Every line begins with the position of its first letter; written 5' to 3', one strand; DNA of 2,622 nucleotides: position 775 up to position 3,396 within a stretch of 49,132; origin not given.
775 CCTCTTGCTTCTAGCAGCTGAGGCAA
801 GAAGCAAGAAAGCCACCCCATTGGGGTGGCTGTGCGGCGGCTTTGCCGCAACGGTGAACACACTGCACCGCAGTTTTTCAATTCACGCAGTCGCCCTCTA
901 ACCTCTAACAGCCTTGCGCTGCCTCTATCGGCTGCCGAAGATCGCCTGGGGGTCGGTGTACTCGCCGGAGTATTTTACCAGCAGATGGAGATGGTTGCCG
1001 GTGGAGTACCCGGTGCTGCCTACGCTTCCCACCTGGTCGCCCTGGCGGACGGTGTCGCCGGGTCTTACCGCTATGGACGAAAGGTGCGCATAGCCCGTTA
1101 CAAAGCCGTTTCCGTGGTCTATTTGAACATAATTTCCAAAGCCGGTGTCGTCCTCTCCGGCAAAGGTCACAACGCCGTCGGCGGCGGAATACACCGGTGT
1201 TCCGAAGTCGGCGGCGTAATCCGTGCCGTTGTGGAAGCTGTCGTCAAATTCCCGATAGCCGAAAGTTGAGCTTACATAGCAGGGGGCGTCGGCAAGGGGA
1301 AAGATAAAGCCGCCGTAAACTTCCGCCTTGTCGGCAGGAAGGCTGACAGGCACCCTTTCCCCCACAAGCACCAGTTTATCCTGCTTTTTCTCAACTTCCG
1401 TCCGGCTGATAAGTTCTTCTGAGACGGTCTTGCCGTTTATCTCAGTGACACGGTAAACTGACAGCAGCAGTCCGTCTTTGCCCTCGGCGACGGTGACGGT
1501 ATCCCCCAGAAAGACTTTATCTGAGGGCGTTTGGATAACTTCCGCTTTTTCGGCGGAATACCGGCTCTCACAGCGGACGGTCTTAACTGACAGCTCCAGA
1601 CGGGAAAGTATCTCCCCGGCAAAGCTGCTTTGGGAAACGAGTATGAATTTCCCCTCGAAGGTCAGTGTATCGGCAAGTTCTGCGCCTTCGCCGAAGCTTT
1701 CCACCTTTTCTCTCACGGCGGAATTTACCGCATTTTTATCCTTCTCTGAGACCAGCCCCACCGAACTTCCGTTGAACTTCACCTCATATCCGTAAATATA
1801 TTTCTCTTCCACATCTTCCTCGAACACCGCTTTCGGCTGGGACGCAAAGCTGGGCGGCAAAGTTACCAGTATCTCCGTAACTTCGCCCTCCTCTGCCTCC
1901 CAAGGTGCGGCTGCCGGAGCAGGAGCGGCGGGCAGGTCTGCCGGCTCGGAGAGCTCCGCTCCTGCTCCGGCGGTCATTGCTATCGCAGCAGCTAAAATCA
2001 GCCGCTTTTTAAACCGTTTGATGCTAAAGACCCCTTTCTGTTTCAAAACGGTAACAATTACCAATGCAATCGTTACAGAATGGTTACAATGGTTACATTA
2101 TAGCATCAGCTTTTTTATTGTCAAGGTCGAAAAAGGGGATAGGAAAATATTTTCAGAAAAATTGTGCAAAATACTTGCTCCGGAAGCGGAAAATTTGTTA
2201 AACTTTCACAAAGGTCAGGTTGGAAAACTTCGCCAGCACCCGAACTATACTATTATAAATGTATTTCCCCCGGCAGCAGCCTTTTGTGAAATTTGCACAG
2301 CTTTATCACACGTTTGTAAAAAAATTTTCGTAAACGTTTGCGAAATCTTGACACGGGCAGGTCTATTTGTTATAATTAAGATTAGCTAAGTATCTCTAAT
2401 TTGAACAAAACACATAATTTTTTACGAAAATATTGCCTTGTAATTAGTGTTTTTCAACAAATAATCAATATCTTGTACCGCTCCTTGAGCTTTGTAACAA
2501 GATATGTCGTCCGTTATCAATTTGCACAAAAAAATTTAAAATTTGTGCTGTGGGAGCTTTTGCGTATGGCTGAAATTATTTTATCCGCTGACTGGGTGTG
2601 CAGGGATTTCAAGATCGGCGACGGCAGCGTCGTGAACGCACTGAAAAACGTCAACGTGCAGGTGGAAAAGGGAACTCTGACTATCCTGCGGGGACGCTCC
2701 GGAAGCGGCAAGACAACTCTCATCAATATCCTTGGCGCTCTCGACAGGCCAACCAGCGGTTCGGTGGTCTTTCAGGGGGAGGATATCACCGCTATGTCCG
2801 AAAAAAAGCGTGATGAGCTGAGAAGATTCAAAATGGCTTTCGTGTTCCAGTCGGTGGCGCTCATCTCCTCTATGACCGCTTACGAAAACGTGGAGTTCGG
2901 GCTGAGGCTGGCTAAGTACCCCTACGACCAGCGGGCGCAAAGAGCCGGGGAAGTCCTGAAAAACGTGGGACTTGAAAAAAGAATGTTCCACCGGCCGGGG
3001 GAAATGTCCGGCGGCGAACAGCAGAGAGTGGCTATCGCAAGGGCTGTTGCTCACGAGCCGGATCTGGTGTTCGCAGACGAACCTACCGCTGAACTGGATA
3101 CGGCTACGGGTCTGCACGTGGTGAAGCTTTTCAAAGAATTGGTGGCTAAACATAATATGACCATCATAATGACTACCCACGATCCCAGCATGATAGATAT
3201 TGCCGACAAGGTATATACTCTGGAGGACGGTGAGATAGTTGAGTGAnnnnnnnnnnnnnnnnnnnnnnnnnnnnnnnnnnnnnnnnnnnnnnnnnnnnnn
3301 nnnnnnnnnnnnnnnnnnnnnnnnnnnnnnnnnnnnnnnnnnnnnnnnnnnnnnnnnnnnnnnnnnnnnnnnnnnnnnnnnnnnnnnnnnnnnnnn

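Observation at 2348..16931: Twelve-gene single-promoter ABC locus built from mismatched parts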

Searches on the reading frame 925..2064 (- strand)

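Call 29: search_protein_families(library=pfam, proteins=[window:925-2064:-], max_evalue=0.0001)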
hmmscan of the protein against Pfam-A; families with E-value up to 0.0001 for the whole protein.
window:925-2064:- (379 aa): 2 families
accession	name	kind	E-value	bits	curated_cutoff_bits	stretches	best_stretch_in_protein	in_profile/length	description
PF01551.29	Peptidase_M23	-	2.8e-33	114.4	28.7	1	277-372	2-96/96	Peptidase family M23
PF07501.17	G5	-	3.2e-10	40.5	23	1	173-235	11-73/75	G5 domain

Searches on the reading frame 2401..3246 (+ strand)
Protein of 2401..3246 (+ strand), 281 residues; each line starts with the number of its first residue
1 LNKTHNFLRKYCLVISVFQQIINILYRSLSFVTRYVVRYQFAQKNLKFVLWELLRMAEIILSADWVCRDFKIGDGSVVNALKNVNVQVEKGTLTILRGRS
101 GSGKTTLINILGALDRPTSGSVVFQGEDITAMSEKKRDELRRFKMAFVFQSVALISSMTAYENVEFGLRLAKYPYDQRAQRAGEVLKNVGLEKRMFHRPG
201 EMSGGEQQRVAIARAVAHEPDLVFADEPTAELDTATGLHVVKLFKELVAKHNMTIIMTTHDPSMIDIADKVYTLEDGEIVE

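Call 4: search_protein_families(library=pfam, proteins=[window:2401-3246:+], max_evalue=0.01)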
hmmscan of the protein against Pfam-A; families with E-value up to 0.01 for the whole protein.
window:2401-3246:+ (281 aa): 6 families
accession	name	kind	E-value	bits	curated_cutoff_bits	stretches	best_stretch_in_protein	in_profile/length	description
PF00005.33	ABC_tran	-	3.3e-33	115.6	25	1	81-230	1-137/137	ABC transporter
PF13175.12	AAA_15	-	5.2e-06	26.7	32.1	0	81-147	14-83/374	AAA ATPase domain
PF13304.12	AAA_21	-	6e-06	27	27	0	93-152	1-58/304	AAA domain, putative AbiEii toxin, Type IV TA system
PF02463.25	SMC_N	-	1.1e-05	25.5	40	1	92-274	25-211/220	RecF/RecN/SMC N terminal domain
PF13555.12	AAA_29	-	0.0028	17.8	27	1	85-108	16-39/61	P-loop containing region of AAA domain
PF03193.22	RsgA_GTPase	-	0.0071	16.6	30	0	82-111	98-126/174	RsgA GTPase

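Call 5: search_protein_families(library=ncbifam, proteins=[window:2401-3246:+], max_evalue=0.01)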
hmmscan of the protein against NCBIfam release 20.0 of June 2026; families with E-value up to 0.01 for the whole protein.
window:2401-3246:+ (281 aa): 189 families (the best 25 are shown)
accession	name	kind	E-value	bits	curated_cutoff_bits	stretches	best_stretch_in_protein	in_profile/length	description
TIGR02211.1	LolD_lipo_ex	equivalog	1.4e-61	207.8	307.75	1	61-280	2-220/221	lipoprotein-releasing ABC transporter ATP-binding protein LolD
TIGR02982.1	heterocyst_DevA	subfamily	1e-59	201.8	295.8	1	79-279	19-219/220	ABC exporter ATP-binding subunit, DevA family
TIGR02673.1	FtsE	equivalog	9.9e-57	192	264.85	1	78-277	15-213/214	cell division ATP-binding protein FtsE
TIGR03608.1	L_ocin_972_ABC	subfamily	2.2e-55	187.3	254.85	1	79-273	12-205/206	putative bacteriocin export ABC transporter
NF008639.0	PRK11629.1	equivalog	1.3e-53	181.8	360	1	56-279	2-224/234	lipoprotein-releasing ABC transporter ATP-binding protein LolD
TIGR01186.1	proV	subfamily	7.9e-53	179.8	326.6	1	79-280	7-209/363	betaine/proline/choline family ABC transporter ATP-binding protein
NF007826.0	PRK10535.1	equivalog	1.9e-51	175.2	966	1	61-280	5-222/648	macrolide ABC transporter ATP-binding protein/permease MacB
NF007879.0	PRK10584.1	equivalog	1.5e-50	172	336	1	72-281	16-226/228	putative ABC transporter ATP-binding protein YbbA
NF038007.1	ABC_ATP_DarD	equivalog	6.1e-50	169.7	375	1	79-279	19-218/218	darobactin export ABC transporter ATP-binding protein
TIGR03265.1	PhnT2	equivalog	1.2e-47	162.9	457.7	1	77-280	16-214/353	putative 2-aminoethylphosphonate ABC transporter ATP-binding protein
NF040933.2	ABC_arch_GlcV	equivalog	2.2e-47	161.7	450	1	70-280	12-221/357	glucose ABC transporter ATP-binding protein GlcV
TIGR02315.1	ABC_phnC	equivalog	9.9e-47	159.4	266.1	1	78-280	15-225/243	phosphonate ABC transporter ATP-binding protein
TIGR02314.1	ABC_MetN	equivalog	1.6e-45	155.6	499.7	1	70-281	11-221/343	methionine ABC transporter ATP-binding protein MetN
TIGR04521.1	ECF_ATPase_2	equivalog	3.5e-45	154.3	330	1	77-280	17-224/279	energy-coupling factor transporter ATPase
TIGR00968.1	3a0106s01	subfamily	6.1e-44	150.3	342.75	1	78-280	13-210/237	sulfate ABC transporter ATP-binding protein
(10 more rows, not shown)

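Call 27: search_solved_structures(query=window:2566-3246:+, max_evalue=1e-30)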
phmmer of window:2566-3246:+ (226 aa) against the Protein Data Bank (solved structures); distinct sequences matched with E-value up to 1e-30: 108 (the best 60 are shown).
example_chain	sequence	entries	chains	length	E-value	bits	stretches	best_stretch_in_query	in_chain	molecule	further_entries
5xu1_A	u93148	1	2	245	8.1e-48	166.1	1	6-224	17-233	ABC transporter ATP-binding protein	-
1f3o_A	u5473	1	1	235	1.5e-47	165.2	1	11-224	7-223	HYPOTHETICAL ABC TRANSPORTER ATP-BINDING PROTEIN MJ0796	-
9o9x_A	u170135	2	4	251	2.8e-47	164.4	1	18-223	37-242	ABC transporter ATP-binding protein YtrE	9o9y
1l2t_A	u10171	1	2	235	3.9e-47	163.9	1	11-224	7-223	Hypothetical ABC transporter ATP-binding protein MJ0796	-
3tif_A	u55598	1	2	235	1.1e-46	162.5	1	11-224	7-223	Uncharacterized ABC transporter ATP-binding protein MJ0796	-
8s7v_K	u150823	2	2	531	1.2e-45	159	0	89-224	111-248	Glycine betaine/carnitine/choline transport ATP-binding protein OpuCA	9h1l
7v8l_D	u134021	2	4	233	2.8e-45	157.8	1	2-224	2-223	Lipoprotein-releasing system ATP-binding protein LolD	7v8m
9rlc_D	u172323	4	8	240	3.1e-45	157.7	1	2-224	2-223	Lipoprotein-releasing system ATP-binding protein LolD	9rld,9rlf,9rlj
9rle_D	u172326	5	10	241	3.1e-45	157.6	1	2-224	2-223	Lipoprotein-releasing system ATP-binding protein LolD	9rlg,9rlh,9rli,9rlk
7arh_F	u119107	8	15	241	3.1e-45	157.6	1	2-224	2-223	Lipoprotein-releasing system ATP-binding protein LolD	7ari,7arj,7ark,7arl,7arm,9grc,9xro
7mdy_D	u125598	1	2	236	6.7e-45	156.6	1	4-224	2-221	Lipoprotein-releasing system ATP-binding protein LolD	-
7v8i_D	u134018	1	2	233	7.3e-45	156.4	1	2-224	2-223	Lipoprotein-releasing system ATP-binding protein LolD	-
9gvk_D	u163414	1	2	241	8.3e-45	156.3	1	2-224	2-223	Lipoprotein-releasing system ATP-binding protein LolD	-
7mdx_D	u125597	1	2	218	2.6e-44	154.7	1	4-212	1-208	Lipoprotein-releasing system ATP-binding protein LolD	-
8j5q_D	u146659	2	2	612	3.5e-44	154.2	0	23-226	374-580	Uncharacterized ABC transporter ATP-binding protein Rv1281c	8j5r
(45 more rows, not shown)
